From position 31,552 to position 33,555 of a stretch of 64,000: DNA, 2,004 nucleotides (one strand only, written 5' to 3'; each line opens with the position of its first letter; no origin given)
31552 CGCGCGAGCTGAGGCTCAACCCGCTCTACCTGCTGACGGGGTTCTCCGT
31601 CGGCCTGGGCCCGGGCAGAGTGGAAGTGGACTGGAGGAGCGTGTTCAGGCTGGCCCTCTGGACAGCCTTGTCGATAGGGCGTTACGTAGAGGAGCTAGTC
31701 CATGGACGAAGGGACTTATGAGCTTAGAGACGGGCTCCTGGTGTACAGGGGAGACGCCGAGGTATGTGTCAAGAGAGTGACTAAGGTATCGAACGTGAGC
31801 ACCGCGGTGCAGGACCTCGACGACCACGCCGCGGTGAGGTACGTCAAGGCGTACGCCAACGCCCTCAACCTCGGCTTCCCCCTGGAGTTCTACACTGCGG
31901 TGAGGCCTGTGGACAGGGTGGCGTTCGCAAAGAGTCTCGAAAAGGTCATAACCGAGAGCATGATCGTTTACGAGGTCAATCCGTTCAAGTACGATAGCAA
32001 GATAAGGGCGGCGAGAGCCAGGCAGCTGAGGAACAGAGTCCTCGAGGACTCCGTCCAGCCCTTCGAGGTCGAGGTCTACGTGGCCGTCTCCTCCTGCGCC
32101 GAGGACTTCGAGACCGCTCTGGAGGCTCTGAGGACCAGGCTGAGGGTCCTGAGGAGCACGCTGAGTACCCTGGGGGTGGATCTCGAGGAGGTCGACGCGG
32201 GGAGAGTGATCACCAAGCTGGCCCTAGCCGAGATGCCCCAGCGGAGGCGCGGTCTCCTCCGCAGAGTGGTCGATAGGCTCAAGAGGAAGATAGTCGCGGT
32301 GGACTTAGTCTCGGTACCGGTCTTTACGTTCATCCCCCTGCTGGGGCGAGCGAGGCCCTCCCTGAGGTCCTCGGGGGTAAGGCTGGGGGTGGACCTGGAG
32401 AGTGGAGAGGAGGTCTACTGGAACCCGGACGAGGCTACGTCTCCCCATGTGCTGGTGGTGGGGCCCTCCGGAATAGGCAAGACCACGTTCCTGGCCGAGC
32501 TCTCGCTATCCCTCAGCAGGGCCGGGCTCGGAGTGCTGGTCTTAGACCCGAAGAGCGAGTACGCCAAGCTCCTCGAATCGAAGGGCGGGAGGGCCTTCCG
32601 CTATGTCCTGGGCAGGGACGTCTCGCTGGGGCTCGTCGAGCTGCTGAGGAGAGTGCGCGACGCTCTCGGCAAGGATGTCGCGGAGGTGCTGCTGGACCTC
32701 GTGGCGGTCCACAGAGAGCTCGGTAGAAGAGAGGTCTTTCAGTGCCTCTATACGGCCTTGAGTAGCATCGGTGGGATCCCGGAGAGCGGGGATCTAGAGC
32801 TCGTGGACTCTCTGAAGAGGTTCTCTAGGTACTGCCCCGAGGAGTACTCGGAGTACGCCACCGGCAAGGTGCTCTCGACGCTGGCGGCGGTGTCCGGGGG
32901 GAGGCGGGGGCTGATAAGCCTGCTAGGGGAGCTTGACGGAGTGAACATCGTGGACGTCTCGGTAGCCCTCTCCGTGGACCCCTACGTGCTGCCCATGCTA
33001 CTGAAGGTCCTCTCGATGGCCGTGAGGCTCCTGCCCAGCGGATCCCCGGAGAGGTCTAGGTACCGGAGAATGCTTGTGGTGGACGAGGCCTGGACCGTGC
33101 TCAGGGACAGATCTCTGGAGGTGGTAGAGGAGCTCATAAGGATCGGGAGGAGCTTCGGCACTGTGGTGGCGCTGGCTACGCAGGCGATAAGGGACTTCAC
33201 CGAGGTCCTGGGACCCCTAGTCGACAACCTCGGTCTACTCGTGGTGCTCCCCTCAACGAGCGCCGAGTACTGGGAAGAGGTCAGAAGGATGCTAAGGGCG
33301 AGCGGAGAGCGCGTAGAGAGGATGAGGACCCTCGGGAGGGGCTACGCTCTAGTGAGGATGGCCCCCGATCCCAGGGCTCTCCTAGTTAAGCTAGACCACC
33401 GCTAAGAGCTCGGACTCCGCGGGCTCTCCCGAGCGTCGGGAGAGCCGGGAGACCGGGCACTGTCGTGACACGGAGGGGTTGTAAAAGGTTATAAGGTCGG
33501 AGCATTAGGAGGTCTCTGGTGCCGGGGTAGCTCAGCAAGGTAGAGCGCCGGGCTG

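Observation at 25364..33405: Operon combining a type IV pilus-type assembly core with a VirB4/HerA-type ATPase and a 688-aa orphan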

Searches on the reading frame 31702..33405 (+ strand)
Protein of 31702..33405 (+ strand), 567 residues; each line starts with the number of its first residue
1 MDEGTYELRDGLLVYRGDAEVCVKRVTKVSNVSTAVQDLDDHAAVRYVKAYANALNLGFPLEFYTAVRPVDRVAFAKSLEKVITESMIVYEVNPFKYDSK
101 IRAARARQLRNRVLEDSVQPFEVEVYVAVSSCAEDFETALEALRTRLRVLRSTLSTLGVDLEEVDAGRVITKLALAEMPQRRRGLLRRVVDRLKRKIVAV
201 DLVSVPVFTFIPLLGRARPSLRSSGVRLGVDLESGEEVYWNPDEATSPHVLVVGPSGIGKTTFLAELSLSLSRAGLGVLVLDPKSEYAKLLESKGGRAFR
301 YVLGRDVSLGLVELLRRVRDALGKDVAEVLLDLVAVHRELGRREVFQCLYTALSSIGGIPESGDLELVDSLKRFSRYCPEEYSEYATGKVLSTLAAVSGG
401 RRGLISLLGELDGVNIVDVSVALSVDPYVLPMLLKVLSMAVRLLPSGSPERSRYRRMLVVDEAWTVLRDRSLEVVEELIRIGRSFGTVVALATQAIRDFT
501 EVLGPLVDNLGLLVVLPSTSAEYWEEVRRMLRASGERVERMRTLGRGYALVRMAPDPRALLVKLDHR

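Call 3: search_protein_families(library=pfam, proteins=[window:31702-33405:+], max_evalue=0.1)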
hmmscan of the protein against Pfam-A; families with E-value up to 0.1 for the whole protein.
window:31702-33405:+ (567 aa): 20 families
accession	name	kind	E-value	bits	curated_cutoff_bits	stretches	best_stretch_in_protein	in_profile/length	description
PF01935.23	DUF87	-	5.9e-09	36.8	23.2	1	236-297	12-74/220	Helicase HerA, central domain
PF13191.12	AAA_16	-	5e-08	34.1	32.6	1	246-337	23-127/167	AAA ATPase domain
PF12846.13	AAA_10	-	1.7e-07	31.1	27.5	1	456-523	242-308/362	AAA-like domain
PF13401.12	AAA_22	-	1.3e-06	29.2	27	1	248-323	6-80/130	AAA domain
PF10412.15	TrwB_AAD_bind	-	1.1e-05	25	20.5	1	429-504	220-291/387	Type IV secretion-system coupling protein DNA-binding domain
PF19044.6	P-loop_TraG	-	5.6e-05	22.4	25.8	1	246-302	28-84/413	TraG P-loop domain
PF13604.12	AAA_30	-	0.00026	21.2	27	1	250-294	21-65/191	AAA domain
PF05872.18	HerA_C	-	0.00032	19.9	22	1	245-290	19-64/502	Helicase HerA-like C-terminal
PF01580.24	FtsK_SpoIIIE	-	0.00047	20.1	24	1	226-271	20-63/221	FtsK/SpoIIIE family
PF01656.29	CbiA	-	0.00099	19.5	25.4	1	254-334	6-83/125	CobQ/CobB/MinD/ParA nucleotide binding domain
PF25199.1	nSTAND_NTPase5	-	0.0013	19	34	1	244-287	38-82/145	Novel STAND NTPase 5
PF20720.3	nSTAND3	-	0.0039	17.3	27.2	1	249-292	19-62/155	Novel STAND NTPase 3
PF05729.18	NACHT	-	0.0055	17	26.7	1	250-274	3-27/167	NACHT domain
PF13481.12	AAA_25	-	0.006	16.7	27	0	250-276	36-61/195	AAA domain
PF13479.12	AAA_24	-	0.0067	16.7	27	1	249-267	4-22/195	AAA domain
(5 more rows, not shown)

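Call 6: search_protein_families(library=ncbifam, proteins=[window:31702-33405:+], max_evalue=0.1)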
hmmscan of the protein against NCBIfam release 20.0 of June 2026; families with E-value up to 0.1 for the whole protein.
window:31702-33405:+ (567 aa): 18 families
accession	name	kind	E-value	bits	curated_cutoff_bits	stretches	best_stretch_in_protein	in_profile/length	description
NF041017.1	DNA_import_CedB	equivalog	1.2e-50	172.7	700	1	23-565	74-587/590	DNA import protein CedB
TIGR02746.1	TraC-F-type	equivalog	6.9e-11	40.8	567.05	2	453-500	639-689/800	type IV secretion system protein TraC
TIGR00929.1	VirB4_CagE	subfamily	2.3e-09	36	643.1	2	454-523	634-706/792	VirB4 family type IV secretion/conjugal transfer ATPase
NF045975.1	VirB4_plasma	equivalog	1.2e-07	29.9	590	1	226-297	491-565/894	Mbov_0397 family ICE element conjugal transfer ATPase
NF042943.1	HerA_antiphage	equivalog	2.1e-07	29.9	800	1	223-306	132-216/566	anti-phage-associated helicase HerA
TIGR03743.1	SXT_TraD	subfamily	5.2e-06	25.2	366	1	233-286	161-214/636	conjugative transfer system coupling protein TraD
NF045971.1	conju_CD1110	equivalog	5.2e-06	25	325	1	224-301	392-470/752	VirB4-like conjugal transfer ATPase, CD1110 family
NF010447.0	PRK13873.1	equivalog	0.00072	17.6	1020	0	249-283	443-478/815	conjugal transfer protein TrbE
TIGR03925.1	T7SS_EccC_b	equivalog_domain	0.0017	16.7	346.55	1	222-294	338-412/564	type VII secretion protein EccCb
NF052333.1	ATPase_TcpF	exception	0.0042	15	1100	1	450-531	678-754/813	conjugal transfer ATPase TcpF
TIGR01969.1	minD_arch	subfamily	0.016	14.4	201.75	1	251-284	5-38/251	cell division ATPase MinD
NF053655.1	CedD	equivalog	0.02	13.6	600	1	249-292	223-266/527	DNA-translocating ATPase CedD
TIGR03499.1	FlhF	equivalog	0.025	14.6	174.15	0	250-271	201-222/286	flagellar biosynthesis GTPase FlhF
TIGR03924.1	T7SS_EccC_a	equivalog_domain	0.025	13.3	509.15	0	458-521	567-630/673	type VII secretion protein EccCa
NF040819.1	helicase_HerA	equivalog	0.041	12.4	970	1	237-302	146-212/561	DNA double-strand break repair helicase HerA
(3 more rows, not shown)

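Call 8: search_protein_families(library=phrogs, proteins=[window:31702-33405:+], max_evalue=0.1)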
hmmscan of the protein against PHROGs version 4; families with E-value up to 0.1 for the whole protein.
window:31702-33405:+ (567 aa): 7 families
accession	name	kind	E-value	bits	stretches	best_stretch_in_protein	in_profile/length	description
phrog_7035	-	unknown function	2.8e-14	53.4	2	222-293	185-259/969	-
phrog_2666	-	head and packaging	1.8e-07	31.2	1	246-293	320-367/555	terminase large subunit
phrog_5156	-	unknown function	0.0044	16.1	1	241-286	406-450/824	-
phrog_1358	-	moron, auxiliary metabolic gene and host takeover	0.0044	15.5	1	226-273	585-629/1382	FtsK/SpoIIIE-like protein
phrog_124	-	DNA, RNA and nucleotide metabolism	0.027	14.8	1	247-267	43-63/382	Sak4-like ssDNA annealing protein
phrog_8323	-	unknown function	0.052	13.1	1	250-292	74-116/623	-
phrog_7998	-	unknown function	0.087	13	0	244-273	37-65/339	-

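Call 24: search_solved_structures(query=window:31702-33405:+, max_evalue=0.01)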
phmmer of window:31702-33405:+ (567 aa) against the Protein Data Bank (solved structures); distinct sequences matched with E-value up to 0.01: 5.
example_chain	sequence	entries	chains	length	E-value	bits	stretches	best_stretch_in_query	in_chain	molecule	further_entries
6sz9_A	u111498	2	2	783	0.00063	21.9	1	218-325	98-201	IcmO (DotL)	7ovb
7es4_A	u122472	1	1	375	0.00094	21.3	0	231-499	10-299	DNA phosphorothioation-dependent restriction protein DptH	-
6c2u_A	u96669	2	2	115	0.0033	19.5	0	216-292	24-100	phosphate-loop protein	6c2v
8j4u_M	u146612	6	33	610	0.0065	18.5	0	223-291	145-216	Nucleoside triphosphate hydrolase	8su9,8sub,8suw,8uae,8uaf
11kk_A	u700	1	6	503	0.0075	18.3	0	245-292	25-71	HerA like helicase YjgR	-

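Call 41: find_homologous_proteins(query=window:31702-33405:+, max_evalue=0.001)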
Query window:31702-33405:+ (567 aa): 23 proteins with E <= 0.001 among 8000 candidates.
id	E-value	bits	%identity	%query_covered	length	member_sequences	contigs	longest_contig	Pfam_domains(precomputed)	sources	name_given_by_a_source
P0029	0.0e+0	1175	100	98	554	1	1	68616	PF10412.16,PF01935.24,PF13401.13,PF12846.14,PF13191.13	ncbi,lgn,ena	-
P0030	2.7e-286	969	79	100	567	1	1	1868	PF01935.24,PF13401.13,PF12846.14,PF13191.13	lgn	-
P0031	4.0e-284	961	79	100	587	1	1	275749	PF01935.24,PF13401.13,PF12846.14,PF13191.13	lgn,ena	-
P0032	2.0e-252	857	67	100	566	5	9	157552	PF01935.24,PF13401.13,PF12846.14,PF01580.25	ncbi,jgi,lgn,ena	ncbi:MAG: DUF87 domain-containing protein [Sulfolobales archaeon]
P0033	1.1e-248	844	65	99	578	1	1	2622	PF19044.7,PF01935.24,PF12846.14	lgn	-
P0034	2.5e-248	843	66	100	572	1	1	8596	PF19044.7,PF01935.24,PF13401.13,PF12846.14,PF13191.13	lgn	-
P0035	2.1e-246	837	65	100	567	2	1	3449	PF19044.7,PF01935.24,PF13401.13,PF12846.14,PF25199.2,PF13191.13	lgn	-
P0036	2.9e-246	836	65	100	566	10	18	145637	PF01656.30,PF19044.7,PF01935.24,PF13401.13,PF12846.14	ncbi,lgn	ncbi:MAG: ATP-binding protein [Sulfolobales archaeon]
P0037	6.4e-243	825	63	100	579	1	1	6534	PF01935.24,PF13401.13,PF12846.14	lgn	-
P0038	3.0e-235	800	64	98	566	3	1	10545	PF10412.16,PF01935.24,PF13401.13,PF12846.14,PF13191.13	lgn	-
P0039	3.2e-234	797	64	98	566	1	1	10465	PF10412.16,PF19044.7,PF01935.24,PF13401.13,PF12846.14,PF13191.13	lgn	-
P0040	2.4e-216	738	58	99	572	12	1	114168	PF19044.7,PF01935.24,PF12846.14,PF01580.25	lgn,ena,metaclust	metaclust:\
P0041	4.3e-212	724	55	99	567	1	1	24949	PF19044.7,PF01935.24,PF13401.13,PF12846.14,PF01580.25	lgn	-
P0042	2.1e-211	721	56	99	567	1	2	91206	PF19044.7,PF01935.24,PF13401.13,PF12846.14,PF01580.25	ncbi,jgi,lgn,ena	-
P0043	2.9e-206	704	57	100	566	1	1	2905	PF19044.7,PF01935.24,PF12846.14,PF13191.13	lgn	-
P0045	3.1e-184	632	54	94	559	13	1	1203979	PF19044.7,PF01935.24,PF13401.13,PF12846.14,PF13191.13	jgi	jgi:DNA helicase HerA-like ATPase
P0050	1.7e-77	280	34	99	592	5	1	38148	PF01935.24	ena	-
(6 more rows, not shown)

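Call 42: find_encoding_contigs(protein=P0045, flank=10000, max_places=1)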
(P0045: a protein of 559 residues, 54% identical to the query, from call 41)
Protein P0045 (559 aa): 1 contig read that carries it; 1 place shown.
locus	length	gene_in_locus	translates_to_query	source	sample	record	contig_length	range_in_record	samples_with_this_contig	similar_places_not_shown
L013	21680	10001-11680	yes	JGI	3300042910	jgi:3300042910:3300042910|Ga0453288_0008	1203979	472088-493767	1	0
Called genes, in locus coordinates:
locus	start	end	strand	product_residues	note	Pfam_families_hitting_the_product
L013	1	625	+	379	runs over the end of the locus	PF02615:Ldh_2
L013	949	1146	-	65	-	-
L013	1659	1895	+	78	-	-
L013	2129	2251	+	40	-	-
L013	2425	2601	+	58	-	-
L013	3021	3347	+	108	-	-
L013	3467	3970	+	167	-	-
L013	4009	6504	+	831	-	PF00437:T2SSE, PF27713:UCP018868 (weak), PF13191:AAA_16 (weak), PF14528:LAGLIDADG_3 (faint)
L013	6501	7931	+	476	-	-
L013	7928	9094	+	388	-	-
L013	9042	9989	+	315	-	-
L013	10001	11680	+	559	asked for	PF19044:P-loop_TraG (faint), PF13401:AAA_22 (faint), PF01935:DUF87, PF12846:AAA_10 (faint), PF13191:AAA_16 (weak)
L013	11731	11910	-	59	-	PF11520:Cren7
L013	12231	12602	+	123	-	-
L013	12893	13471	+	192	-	PF16916:ZT_dimer (weak)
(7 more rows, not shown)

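Call 43: find_encoding_contigs(protein=P0050, flank=10000, max_places=1)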
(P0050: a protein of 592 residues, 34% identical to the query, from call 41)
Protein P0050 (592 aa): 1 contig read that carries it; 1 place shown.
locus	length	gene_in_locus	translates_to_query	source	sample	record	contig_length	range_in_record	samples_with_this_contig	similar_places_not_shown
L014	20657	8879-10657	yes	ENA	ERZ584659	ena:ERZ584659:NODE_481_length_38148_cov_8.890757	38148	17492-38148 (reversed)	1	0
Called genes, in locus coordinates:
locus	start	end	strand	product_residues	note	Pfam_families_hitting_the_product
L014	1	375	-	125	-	?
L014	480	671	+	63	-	PF13248:Zn_ribbon_3 (faint)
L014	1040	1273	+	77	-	PF00037:Fer4 (faint), PF13370:Fer4_13, PF13459:Fer4_15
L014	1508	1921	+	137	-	PF21473:OB_Ssb-like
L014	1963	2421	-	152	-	PF01986:DUF123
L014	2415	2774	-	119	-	-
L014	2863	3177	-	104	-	-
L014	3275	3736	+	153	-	-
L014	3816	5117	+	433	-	PF00437:T2SSE, PF27713:UCP018868, PF20720:nSTAND3, PF25199:nSTAND_NTPase5 (weak)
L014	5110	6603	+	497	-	-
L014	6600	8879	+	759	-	-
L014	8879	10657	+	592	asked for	PF01935:DUF87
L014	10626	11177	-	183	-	PF00149:Metallophos (weak), PF12850:Metallophos_2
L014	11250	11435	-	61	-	PF11520:Cren7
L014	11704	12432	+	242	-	PF08282:Hydrolase_3 (weak), PF12710:HAD (faint), PF08282:Hydrolase_3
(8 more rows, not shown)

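Call 59: find_related_loci(query=A5, collection=metagenome_contigs, flank=10000)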
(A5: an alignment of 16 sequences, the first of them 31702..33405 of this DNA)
Query A5 (567 aa) in metagenome_contigs; peptide patterns used: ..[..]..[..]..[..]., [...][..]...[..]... (x = any residue, [..] = any of these).
125 stretches matched a pattern; 40 encode a relative of the query (tblastn E <= 1e-3); 40 distinct loci.
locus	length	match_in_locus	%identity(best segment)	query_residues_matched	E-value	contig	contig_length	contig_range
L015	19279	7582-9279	67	1-566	0e+0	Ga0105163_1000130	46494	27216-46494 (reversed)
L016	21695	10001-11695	65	1-565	0e+0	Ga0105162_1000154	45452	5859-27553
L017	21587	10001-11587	54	33-565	0e+0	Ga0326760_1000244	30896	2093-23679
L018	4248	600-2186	54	33-565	0e+0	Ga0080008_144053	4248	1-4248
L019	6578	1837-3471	53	17-565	0e+0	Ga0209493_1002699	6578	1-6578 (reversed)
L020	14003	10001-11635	53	17-565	0e+0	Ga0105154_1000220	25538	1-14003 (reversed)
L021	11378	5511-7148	52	17-566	3e-177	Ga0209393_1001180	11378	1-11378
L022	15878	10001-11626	52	21-566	1e-176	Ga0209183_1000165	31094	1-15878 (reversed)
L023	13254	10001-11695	56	1-564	0e+0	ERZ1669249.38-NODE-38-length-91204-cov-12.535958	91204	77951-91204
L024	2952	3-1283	52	135-565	9e-138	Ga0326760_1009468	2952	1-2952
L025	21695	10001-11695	58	1-564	0e+0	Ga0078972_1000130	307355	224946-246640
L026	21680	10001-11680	31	8-566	1e-80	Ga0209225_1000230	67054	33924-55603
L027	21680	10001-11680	31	8-566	1e-79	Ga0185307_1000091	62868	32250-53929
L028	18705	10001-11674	31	10-566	1e-78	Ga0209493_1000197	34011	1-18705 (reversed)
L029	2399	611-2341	34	3-566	3e-80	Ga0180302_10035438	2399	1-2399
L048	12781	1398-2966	27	7-565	8e-37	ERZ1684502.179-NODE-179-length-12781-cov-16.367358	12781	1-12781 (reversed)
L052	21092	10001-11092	26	189-565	4e-27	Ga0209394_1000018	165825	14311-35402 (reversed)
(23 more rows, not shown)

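Call 78: search_protein_families(library=ncbifam, proteins=[L048:1206-2984:+, L048:3407-3823:-, L048:3850-4221:-, L048:4337-5827:-, L048:5805-7196:-, L048:7242-9266:-, L048:9922-11598:+, L048:9235-9879:+, L048:3010-3504:+, L048:857-1165:+], max_evalue=0.01)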
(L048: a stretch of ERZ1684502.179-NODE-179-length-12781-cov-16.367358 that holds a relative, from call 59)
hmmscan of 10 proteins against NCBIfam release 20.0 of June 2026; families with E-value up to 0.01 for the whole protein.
L048:1206-2984:+ (592 aa): 17 families
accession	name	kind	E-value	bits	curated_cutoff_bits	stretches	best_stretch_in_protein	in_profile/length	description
NF041017.1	DNA_import_CedB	equivalog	4e-224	745.6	700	1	11-589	4-589/590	DNA import protein CedB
NF045975.1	VirB4_plasma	equivalog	8.1e-12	43.7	590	1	454-526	739-813/894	Mbov_0397 family ICE element conjugal transfer ATPase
TIGR02746.1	TraC-F-type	equivalog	2.5e-11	42.2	567.05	1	354-522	515-690/800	type IV secretion system protein TraC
TIGR00929.1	VirB4_CagE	subfamily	2.2e-10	39.5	643.1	2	437-521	600-681/792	VirB4 family type IV secretion/conjugal transfer ATPase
TIGR03743.1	SXT_TraD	subfamily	4e-10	38.8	366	2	457-524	466-531/636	conjugative transfer system coupling protein TraD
NF053655.1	CedD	equivalog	2e-09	36.7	600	1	277-518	221-461/527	DNA-translocating ATPase CedD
NF042943.1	HerA_antiphage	equivalog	1e-08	34.2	800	1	255-315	134-194/566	anti-phage-associated helicase HerA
NF010447.0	PRK13873.1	equivalog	1.2e-08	33.4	1020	1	279-319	443-483/815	conjugal transfer protein TrbE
NF045971.1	conju_CD1110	equivalog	3.6e-08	32.2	325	1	448-558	599-711/752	VirB4-like conjugal transfer ATPase, CD1110 family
TIGR03744.1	traC_PFL_4706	equivalog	5.5e-07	27.9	520.6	1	456-557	713-814/892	conjugative transfer ATPase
NF052333.1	ATPase_TcpF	exception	7.6e-06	24.1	1100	1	457-574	664-781/813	conjugal transfer ATPase TcpF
TIGR03924.1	T7SS_EccC_a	equivalog_domain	2.6e-05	23.2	509.15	0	278-303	451-476/673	type VII secretion protein EccCa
NF010466.0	PRK13891.1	subfamily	3.3e-05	22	1322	0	455-520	668-733/852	conjugal transfer protein TrbE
NF010473.0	PRK13898.1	equivalog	6.5e-05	21.1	1050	1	278-520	448-689/801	type IV secretion system ATPase VirB4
TIGR03925.1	T7SS_EccC_b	equivalog_domain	8.4e-05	21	346.55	0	228-301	319-385/564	type VII secretion protein EccCb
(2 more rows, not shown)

L048:3407-3823:- (138 aa): 0 families

L048:3850-4221:- (123 aa): 0 families

L048:4337-5827:- (496 aa): 2 families
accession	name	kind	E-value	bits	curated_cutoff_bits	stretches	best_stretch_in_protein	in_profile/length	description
NF046075.1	UpsF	equivalog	3.2e-130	435.1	400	1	14-481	3-483/484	membrane pilin protein UpsF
NF053673.1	bindosome_BasF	exception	2.3e-16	59.5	1300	1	44-484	152-608/656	bindosome assembly system membrane anchoring protein BasF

L048:5805-7196:- (463 aa): 31 families (the best 25 are shown)
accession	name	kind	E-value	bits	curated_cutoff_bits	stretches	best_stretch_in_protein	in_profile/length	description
NF053672.1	bindosome_BasE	exception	4.5e-106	355.6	1000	1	8-456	51-509/512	bindosome assembly system ATPase subunit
NF058587.1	archaellum_moto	equivalog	3.8e-80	270.1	550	1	23-455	83-518/527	archaellum flagellar ATPase motor FlaI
TIGR03819.1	heli_sec_ATPase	hypoth_equivalog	1.1e-41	143.2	373.15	1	121-333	87-300/340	TadA family conjugal transfer-associated ATPase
TIGR02782.1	TrbB_P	equivalog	1.2e-30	106.8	304.55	1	77-370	7-295/303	P-type conjugative transfer ATPase TrbB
TIGR02788.1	VirB11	equivalog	2.2e-29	102.5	249.95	1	202-336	133-268/308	P-type DNA transfer ATPase VirB11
NF010469.0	PRK13894.1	subfamily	1.6e-26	93.4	508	1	82-337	25-271/320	conjugal transfer ATPase TrbB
NF010425.0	PRK13851.1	equivalog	8.8e-22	77.4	461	1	199-335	148-285/344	type IV secretion system protein VirB11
NF010475.0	PRK13900.1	equivalog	1.6e-21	76.7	389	1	198-331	145-280/333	type IV secretion system ATPase VirB11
NF041000.1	ATPase_ComGA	equivalog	1.2e-18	67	300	1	212-333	127-245/267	competence type IV pilus ATPase ComGA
NF010407.0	PRK13833.1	subfamily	2.9e-18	66.4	499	1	138-369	70-301/323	conjugal transfer protein TrbB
TIGR01420.1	pilT_fam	subfamily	4.3e-17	62.4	319.1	1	212-337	121-246/343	PilT/PilU family type 4a pilus ATPase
TIGR02533.1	type_II_gspE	equivalog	1.3e-15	57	630.25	1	195-332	225-358/486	type II secretion system ATPase GspE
NF007755.0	PRK10436.1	equivalog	2e-15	56.4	617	1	196-333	202-335/465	type II secretion system protein GspE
TIGR02538.1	type_IV_pilB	equivalog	3.2e-15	55.7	675.65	1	204-332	307-431/564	type IV-A pilus assembly ATPase PilB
TIGR02525.1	plasmid_TraJ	equivalog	1.5e-14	53.8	368.3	1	213-352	149-294/372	plasmid transfer ATPase TraJ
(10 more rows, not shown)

L048:7242-9266:- (674 aa): 1 family
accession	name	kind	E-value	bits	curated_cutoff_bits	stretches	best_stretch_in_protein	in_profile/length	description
NF046072.1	UpsX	equivalog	1.8e-155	519.2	550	1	38-673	2-641/641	protein UpsX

L048:9922-11598:+ (558 aa): 14 families
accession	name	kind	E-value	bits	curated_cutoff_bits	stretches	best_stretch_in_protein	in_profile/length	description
NF053655.1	CedD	equivalog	8.6e-153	509.8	600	1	9-554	2-525/527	DNA-translocating ATPase CedD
NF040937.1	HerA_Thermprot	equivalog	3.4e-29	101.6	800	2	224-314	118-204/487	DNA double-strand break repair helicase HerA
NF040819.1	helicase_HerA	equivalog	3.3e-21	75.4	970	2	441-554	400-514/561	DNA double-strand break repair helicase HerA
NF042943.1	HerA_antiphage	equivalog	7.1e-16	57.9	800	2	408-554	398-549/566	anti-phage-associated helicase HerA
NF042944.1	HerA_antiphage_2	equivalog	5.5e-11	41.9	850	2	236-304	124-200/576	anti-phage-associated helicase HerA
NF033849.1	ser_rich_anae_1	subfamily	4.1e-10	37.7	650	1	439-524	1013-1106/1163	serine-rich protein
NF041017.1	DNA_import_CedB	equivalog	7.9e-09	34.7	700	1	246-553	274-585/590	DNA import protein CedB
NF045975.1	VirB4_plasma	equivalog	1.2e-08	33.1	590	1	251-314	519-586/894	Mbov_0397 family ICE element conjugal transfer ATPase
TIGR02746.1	TraC-F-type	equivalog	2.2e-08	32.5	567.05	2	250-287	433-470/800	type IV secretion system protein TraC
NF045971.1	conju_CD1110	equivalog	6.1e-08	31.4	325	1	417-546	600-730/752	VirB4-like conjugal transfer ATPase, CD1110 family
TIGR00929.1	VirB4_CagE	subfamily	1.3e-06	26.9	643.1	1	248-549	438-742/792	VirB4 family type IV secretion/conjugal transfer ATPase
TIGR02759.1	TraD_Ftype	equivalog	0.0005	19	521.35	1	246-309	175-233/566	type IV conjugative transfer system coupling protein TraD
TIGR03743.1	SXT_TraD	subfamily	0.0018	16.8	366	1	227-282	155-210/636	conjugative transfer system coupling protein TraD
NF005992.0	PRK08116.1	subfamily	0.0098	15.1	189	0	251-282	118-149/269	hypothetical protein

L048:9235-9879:+ (214 aa): 0 families

L048:3010-3504:+ (164 aa): 0 families

L048:857-1165:+ (102 aa): 0 families

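Call 108: search_protein_families(library=ncbifam, proteins=[L052:7014-9455:+, L048:1-429:+], max_evalue=1)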
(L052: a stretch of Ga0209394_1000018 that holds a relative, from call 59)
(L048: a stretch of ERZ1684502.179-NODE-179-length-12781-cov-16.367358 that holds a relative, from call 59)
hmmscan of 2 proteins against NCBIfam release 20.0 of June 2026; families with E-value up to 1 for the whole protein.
L052:7014-9455:+ (813 aa): 0 families

L048:1-429:+ (142 aa): 6 families
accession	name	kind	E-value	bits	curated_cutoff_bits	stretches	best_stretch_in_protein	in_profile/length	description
NF046073.1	UpsA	equivalog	3.2e-47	160.1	130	1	1-138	1-136/136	pilin subunit UpsA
TIGR02537.2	arch_flag_Nterm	domain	6.6e-10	38.3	20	1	1-32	2-33/33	archaellin/type IV pilin N-terminal domain-containing protein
NF046074.1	UpsB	equivalog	0.00057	20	70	1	3-82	2-87/126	pilin subunit UpsB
NF038058.1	adhes_P110_Nter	subfamily_domain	0.019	14.8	80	1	2-59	7-64/201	P110/LppT family adhesin N-terminal domain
TIGR02736.1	cbb3_Q_epsi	equivalog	0.04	13.5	61.55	1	13-34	4-25/56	cytochrome c oxidase, cbb3-type, CcoQ subunit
NF002337.0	PRK01294.1-5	equivalog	0.23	10.6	340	1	10-71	8-65/286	lipase secretion chaperone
